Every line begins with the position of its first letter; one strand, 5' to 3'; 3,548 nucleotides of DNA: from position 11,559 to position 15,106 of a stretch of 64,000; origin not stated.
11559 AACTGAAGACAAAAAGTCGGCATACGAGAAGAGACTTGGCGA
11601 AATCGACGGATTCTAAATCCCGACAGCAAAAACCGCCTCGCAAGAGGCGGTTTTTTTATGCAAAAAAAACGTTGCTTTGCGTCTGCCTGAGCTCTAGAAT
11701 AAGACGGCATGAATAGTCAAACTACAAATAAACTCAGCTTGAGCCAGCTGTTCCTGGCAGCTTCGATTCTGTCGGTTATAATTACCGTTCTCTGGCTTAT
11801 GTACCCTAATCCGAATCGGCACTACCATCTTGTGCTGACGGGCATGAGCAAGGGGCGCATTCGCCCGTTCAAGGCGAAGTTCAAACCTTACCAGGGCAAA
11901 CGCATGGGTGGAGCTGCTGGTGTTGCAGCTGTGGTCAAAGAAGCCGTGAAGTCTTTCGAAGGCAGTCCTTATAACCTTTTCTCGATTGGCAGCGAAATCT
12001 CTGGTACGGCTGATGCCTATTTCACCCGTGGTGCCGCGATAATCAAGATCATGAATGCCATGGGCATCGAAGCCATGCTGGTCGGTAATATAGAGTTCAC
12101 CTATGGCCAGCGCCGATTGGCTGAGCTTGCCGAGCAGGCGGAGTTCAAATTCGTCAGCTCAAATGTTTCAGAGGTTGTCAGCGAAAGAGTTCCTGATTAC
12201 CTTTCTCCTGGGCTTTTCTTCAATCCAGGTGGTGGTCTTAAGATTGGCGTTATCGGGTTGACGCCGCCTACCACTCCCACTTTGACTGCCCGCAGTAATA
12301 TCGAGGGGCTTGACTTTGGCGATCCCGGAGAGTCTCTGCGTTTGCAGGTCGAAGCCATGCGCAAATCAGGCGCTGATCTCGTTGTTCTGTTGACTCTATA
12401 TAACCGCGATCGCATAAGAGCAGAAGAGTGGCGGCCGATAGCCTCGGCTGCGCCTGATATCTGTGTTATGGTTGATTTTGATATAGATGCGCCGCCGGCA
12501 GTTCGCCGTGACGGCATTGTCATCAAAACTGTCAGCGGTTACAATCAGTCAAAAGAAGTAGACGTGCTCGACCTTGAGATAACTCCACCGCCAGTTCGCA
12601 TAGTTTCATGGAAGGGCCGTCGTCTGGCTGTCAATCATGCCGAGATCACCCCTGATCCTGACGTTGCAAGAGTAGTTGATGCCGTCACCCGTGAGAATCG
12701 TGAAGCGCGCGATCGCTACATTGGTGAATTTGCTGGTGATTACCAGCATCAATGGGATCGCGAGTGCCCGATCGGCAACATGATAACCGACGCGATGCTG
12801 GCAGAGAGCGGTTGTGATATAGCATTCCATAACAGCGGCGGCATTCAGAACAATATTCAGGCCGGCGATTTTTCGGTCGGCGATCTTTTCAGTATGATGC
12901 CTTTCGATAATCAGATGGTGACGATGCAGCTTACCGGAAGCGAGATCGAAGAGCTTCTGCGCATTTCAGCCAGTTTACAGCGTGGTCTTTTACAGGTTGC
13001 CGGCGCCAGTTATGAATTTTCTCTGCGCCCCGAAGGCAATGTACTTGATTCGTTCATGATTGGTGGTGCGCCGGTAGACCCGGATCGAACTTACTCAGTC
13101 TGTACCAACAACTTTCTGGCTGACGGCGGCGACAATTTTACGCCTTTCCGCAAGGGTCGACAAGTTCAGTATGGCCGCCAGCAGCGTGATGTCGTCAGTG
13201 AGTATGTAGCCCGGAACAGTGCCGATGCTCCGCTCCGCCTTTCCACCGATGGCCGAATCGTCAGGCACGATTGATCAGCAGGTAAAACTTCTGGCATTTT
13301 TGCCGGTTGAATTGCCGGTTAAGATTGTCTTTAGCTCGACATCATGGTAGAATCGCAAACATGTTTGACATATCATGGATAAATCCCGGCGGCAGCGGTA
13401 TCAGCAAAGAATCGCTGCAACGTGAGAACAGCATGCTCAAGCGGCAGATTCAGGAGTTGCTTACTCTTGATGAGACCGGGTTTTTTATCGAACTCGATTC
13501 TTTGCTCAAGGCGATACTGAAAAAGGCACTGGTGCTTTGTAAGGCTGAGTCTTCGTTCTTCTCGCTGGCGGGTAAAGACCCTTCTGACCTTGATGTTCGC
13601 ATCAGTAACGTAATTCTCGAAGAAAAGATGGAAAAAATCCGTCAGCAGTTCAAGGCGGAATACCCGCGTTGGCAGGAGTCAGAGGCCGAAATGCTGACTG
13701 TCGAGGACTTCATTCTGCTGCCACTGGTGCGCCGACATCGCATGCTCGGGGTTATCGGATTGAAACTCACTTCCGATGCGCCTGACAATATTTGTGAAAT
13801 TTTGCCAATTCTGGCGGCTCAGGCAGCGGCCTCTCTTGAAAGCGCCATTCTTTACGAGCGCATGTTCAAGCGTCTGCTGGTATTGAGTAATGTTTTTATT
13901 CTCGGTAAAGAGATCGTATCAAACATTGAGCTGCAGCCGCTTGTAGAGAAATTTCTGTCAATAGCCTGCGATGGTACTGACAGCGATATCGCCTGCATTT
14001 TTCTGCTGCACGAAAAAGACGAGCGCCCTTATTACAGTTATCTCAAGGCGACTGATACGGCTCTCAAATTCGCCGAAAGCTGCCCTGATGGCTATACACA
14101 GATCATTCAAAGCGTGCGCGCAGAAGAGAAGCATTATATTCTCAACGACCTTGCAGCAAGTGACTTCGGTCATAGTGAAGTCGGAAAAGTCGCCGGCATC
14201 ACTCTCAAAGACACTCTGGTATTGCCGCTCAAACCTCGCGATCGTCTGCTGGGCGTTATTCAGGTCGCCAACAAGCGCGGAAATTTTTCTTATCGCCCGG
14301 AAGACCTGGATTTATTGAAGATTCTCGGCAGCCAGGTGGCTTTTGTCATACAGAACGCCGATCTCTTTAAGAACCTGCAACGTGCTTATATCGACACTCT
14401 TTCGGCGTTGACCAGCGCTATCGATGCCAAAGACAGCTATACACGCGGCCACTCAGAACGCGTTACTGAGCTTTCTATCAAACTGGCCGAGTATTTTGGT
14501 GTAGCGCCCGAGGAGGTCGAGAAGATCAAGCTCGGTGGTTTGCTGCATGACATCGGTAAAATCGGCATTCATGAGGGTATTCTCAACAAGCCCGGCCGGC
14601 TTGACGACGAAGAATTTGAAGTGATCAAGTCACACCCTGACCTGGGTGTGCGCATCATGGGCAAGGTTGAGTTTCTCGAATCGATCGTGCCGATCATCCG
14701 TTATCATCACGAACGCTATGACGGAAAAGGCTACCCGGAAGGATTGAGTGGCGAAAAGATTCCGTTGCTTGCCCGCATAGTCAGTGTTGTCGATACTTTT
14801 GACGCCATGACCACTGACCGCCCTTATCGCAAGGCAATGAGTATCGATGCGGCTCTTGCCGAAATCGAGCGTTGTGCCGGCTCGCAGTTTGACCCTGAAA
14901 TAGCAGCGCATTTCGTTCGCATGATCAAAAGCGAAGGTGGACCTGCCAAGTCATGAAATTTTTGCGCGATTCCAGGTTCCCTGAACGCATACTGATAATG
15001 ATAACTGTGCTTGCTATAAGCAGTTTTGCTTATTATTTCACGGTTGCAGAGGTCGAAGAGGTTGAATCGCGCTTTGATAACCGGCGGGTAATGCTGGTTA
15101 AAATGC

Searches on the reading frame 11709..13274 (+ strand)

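Call 70: search_protein_families(library=pfam, proteins=[window:11709-13274:+], max_evalue=0.000001)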
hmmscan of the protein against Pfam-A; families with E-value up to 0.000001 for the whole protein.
window:11709-13274:+ (521 aa): 1 family
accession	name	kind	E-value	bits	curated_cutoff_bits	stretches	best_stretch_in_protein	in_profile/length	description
PF02872.23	5_nucleotid_C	-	8.6e-40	136.9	23.6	1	344-480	13-156/158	5'-nucleotidase, C-terminal domain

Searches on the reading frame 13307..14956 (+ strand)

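Call 70: search_protein_families(library=pfam, proteins=[window:13307-14956:+], max_evalue=0.000001)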
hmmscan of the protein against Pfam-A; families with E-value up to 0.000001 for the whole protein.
window:13307-14956:+ (549 aa): 5 families
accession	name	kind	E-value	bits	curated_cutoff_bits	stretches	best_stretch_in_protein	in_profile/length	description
PF13487.12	HD_5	-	3.6e-40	137.9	27.2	1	369-532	4-170/170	HD domain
PF01966.28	HD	-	6.2e-24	85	22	1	381-501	3-116/116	HD domain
PF13185.12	GAF_2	-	3.9e-16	59.9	28.6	1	212-349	7-136/136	GAF domain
PF01590.32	GAF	-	1.2e-12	48.9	22.4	1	209-347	2-132/133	GAF domain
PF13492.12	GAF_3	-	4.4e-11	43.7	27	0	297-350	77-129/129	GAF domain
